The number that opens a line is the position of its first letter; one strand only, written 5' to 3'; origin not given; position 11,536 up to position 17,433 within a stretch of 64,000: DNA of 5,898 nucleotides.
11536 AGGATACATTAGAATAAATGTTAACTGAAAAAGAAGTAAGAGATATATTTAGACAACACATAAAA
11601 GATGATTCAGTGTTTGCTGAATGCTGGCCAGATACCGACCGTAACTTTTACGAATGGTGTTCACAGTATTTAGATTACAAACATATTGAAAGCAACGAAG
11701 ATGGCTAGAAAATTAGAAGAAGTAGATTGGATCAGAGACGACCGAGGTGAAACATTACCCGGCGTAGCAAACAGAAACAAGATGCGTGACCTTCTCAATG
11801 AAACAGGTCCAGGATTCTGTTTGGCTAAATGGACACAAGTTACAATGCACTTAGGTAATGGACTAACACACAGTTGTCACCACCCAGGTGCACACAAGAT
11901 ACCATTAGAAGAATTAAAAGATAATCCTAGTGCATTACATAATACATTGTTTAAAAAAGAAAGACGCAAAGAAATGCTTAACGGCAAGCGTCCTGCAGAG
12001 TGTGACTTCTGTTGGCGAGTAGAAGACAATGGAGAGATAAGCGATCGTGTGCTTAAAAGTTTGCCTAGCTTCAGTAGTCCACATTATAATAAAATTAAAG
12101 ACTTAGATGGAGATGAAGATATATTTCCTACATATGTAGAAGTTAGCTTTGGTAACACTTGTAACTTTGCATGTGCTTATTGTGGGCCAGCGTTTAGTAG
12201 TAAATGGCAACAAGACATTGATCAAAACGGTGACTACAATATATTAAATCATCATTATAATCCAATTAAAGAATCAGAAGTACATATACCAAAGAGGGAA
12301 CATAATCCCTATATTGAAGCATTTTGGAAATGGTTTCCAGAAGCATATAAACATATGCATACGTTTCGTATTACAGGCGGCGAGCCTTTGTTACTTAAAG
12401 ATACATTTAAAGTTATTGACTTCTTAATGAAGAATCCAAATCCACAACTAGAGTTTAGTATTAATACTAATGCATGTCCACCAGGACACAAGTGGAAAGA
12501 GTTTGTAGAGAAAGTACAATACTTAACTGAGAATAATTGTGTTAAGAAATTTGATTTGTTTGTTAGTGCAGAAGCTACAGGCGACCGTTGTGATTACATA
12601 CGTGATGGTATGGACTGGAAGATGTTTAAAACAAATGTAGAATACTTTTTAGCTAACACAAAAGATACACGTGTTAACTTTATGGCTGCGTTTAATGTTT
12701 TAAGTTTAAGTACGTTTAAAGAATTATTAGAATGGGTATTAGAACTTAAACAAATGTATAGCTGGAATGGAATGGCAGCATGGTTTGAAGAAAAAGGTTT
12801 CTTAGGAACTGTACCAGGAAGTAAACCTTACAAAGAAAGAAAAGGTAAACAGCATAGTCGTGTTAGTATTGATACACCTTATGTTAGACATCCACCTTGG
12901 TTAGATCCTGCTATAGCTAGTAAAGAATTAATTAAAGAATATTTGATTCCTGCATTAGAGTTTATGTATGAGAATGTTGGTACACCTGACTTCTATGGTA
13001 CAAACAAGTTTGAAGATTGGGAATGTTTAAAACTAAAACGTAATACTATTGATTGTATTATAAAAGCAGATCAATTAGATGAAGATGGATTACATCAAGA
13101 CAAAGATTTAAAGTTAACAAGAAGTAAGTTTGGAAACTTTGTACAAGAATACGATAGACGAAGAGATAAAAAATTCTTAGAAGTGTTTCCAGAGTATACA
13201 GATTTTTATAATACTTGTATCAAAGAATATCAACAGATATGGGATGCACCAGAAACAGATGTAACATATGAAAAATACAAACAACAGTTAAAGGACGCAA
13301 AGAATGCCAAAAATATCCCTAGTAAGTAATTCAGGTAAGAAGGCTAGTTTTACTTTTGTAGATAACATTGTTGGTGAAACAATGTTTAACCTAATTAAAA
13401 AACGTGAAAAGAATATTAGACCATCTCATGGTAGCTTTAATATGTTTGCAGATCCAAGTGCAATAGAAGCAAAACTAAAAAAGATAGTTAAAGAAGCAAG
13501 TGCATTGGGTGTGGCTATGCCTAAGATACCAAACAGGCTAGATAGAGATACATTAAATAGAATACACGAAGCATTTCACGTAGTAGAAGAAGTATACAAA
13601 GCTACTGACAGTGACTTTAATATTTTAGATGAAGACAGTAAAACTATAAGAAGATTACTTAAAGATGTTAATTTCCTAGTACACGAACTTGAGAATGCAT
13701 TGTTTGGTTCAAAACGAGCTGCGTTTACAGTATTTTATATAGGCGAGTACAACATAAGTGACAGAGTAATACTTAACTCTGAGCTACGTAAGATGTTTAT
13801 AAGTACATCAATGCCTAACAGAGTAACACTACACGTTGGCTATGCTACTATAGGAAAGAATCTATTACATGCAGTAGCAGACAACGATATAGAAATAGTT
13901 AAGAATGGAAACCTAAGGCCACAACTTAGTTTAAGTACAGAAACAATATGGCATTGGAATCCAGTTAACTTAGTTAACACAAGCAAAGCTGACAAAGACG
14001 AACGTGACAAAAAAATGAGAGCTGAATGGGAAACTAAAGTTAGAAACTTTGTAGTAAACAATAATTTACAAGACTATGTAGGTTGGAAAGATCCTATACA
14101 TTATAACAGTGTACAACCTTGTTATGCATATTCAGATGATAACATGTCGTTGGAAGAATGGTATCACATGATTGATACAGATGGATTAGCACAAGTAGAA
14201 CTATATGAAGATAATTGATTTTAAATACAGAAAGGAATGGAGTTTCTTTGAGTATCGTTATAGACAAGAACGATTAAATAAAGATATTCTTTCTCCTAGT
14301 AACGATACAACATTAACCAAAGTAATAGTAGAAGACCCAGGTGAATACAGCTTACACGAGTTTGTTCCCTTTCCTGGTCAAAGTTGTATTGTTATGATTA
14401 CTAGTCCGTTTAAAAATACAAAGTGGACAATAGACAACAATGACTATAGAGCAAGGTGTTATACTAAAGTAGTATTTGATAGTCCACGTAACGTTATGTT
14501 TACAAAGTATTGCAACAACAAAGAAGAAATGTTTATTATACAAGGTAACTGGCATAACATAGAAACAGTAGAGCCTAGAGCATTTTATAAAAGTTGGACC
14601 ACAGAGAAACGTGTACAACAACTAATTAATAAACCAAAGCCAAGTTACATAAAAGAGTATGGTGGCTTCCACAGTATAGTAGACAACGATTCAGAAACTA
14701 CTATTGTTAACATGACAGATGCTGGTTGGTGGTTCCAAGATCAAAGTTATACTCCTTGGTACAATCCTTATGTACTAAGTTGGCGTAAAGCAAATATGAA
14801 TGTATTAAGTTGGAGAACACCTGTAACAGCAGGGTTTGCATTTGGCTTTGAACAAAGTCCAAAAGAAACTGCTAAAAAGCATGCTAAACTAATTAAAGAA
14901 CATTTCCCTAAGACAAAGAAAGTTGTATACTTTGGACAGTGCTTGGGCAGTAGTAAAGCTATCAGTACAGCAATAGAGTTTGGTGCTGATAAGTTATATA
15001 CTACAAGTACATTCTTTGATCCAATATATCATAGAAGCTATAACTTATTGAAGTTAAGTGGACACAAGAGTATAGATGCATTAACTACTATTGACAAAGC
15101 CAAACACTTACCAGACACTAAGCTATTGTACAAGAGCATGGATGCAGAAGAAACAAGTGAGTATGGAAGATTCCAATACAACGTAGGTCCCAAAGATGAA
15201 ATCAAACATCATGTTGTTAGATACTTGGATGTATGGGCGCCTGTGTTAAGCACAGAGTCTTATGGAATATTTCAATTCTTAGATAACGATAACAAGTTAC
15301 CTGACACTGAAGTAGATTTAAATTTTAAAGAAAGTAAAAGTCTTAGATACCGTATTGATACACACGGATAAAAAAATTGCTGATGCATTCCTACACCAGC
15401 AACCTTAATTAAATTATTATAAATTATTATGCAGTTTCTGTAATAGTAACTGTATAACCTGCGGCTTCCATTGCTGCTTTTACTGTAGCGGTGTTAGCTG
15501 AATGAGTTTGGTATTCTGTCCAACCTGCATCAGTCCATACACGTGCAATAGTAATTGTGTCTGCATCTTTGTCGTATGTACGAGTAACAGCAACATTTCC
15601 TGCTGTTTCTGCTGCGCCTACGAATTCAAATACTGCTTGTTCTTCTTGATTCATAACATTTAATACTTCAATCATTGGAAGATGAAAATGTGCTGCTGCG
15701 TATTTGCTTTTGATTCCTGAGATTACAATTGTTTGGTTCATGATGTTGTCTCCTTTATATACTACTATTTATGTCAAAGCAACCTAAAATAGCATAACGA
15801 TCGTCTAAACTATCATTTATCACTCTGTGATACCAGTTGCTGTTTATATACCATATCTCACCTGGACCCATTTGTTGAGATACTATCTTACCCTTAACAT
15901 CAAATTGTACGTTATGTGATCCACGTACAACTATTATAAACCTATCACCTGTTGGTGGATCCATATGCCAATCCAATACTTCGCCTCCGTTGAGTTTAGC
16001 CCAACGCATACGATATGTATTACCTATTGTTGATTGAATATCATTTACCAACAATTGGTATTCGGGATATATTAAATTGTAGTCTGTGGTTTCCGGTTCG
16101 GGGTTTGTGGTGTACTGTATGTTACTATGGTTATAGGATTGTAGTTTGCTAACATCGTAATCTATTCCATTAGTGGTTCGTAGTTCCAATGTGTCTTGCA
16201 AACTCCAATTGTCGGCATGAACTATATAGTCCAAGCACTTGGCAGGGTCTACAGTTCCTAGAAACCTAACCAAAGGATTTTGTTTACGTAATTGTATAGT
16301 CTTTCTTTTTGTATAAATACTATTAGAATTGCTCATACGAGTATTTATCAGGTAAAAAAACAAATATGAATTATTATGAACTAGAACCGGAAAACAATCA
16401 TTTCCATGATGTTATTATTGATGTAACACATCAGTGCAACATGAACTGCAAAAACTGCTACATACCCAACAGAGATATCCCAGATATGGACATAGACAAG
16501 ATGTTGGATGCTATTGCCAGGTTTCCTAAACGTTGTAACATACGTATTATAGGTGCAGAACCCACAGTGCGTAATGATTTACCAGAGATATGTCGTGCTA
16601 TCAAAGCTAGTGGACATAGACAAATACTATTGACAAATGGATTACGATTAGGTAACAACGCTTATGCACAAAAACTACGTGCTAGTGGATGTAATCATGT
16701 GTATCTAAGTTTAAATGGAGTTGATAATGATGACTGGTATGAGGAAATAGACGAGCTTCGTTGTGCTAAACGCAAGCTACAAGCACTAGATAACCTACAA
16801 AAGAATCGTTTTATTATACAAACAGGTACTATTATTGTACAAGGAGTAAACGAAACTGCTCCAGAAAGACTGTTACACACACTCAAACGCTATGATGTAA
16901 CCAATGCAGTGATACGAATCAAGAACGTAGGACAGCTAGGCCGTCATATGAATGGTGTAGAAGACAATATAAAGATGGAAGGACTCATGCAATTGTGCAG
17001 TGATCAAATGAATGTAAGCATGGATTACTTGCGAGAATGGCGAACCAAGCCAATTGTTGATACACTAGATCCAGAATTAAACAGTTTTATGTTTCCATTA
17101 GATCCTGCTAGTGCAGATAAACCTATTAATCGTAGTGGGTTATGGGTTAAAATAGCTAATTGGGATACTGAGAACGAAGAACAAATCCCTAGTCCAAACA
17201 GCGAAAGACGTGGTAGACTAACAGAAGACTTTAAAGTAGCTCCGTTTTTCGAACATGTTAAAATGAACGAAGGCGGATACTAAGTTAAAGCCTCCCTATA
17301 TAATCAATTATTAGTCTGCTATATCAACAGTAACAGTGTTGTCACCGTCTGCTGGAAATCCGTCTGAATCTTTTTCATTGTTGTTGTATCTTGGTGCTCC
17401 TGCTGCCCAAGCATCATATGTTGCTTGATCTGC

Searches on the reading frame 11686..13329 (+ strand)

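Call 11: search_protein_families(library=phrogs, proteins=[window:11686-13329:+], max_evalue=0.001)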
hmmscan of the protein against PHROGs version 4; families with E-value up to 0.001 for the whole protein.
window:11686-13329:+ (547 aa): 3 families
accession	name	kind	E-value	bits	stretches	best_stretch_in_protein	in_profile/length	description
phrog_14086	-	other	7.8e-09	36.4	0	222-344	136-255/353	radical SAM domain-containing protein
phrog_1802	-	other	6.3e-05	23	0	138-263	33-138/556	radical SAM domain-containing protein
phrog_13987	-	other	0.00016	22.1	0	221-276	60-113/274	radical SAM domain-containing protein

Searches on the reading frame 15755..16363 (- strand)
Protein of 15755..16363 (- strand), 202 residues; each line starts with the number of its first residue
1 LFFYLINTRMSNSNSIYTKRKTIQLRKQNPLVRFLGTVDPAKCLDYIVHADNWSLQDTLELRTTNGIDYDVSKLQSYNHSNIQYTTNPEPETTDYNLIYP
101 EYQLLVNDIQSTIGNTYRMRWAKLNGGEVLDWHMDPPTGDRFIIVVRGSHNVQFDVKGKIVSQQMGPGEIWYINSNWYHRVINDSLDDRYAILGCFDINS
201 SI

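Call 11: search_protein_families(library=phrogs, proteins=[window:15755-16363:-], max_evalue=0.001)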
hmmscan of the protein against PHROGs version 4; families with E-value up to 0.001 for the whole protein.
window:15755-16363:- (202 aa): 0 families

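Call 12: search_protein_families(library=pfam, proteins=[window:15755-16363:-], max_evalue=0.001)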
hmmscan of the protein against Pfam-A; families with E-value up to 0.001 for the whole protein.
window:15755-16363:- (202 aa): 1 family
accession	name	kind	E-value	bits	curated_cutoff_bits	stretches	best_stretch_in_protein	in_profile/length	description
PF07883.17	Cupin_2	-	2.6e-05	24.3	27.2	1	123-185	4-60/70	Cupin domain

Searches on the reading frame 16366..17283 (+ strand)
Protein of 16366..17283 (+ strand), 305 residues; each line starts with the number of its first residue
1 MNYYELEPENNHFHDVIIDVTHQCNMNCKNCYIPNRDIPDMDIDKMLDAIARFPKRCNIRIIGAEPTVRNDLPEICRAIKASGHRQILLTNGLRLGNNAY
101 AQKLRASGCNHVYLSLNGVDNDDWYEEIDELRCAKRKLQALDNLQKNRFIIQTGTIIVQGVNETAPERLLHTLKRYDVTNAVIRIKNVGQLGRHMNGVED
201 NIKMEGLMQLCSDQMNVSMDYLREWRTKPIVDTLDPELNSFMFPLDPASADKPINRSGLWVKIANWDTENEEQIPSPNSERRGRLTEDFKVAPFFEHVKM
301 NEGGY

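Call 11: search_protein_families(library=phrogs, proteins=[window:16366-17283:+], max_evalue=0.001)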
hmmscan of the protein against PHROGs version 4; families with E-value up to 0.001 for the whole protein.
window:16366-17283:+ (305 aa): 2 families
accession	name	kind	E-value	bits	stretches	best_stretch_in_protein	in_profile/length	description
phrog_1802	-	other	1e-05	25.6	1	10-95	40-141/556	radical SAM domain-containing protein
phrog_13987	-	other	3.2e-05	24.4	1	12-93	13-102/274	radical SAM domain-containing protein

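Call 21: find_related_loci(query=window:16366-17283:+, collection=viral_contigs, flank=10000)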
Query window:16366-17283:+ (305 aa) in viral_contigs; peptide patterns used: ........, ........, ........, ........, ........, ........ (x = any residue, [..] = any of these).
10 stretches matched a pattern; 8 encode a relative of the query (tblastn E <= 1e-3); 8 distinct loci.
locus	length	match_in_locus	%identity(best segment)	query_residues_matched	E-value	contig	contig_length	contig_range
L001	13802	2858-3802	56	1-305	6e-122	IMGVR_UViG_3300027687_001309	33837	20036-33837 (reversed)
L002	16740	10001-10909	58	3-305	2e-119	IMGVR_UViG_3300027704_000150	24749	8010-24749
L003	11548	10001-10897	58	1-305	2e-119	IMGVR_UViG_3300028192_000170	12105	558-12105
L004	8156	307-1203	58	1-305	7e-118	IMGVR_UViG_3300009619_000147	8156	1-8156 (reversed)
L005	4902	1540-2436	57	1-305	5e-118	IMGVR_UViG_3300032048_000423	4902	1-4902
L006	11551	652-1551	52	1-305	7e-111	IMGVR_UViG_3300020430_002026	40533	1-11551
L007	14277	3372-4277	50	1-305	4e-102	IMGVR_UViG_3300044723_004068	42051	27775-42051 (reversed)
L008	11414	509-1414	49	1-305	1e-99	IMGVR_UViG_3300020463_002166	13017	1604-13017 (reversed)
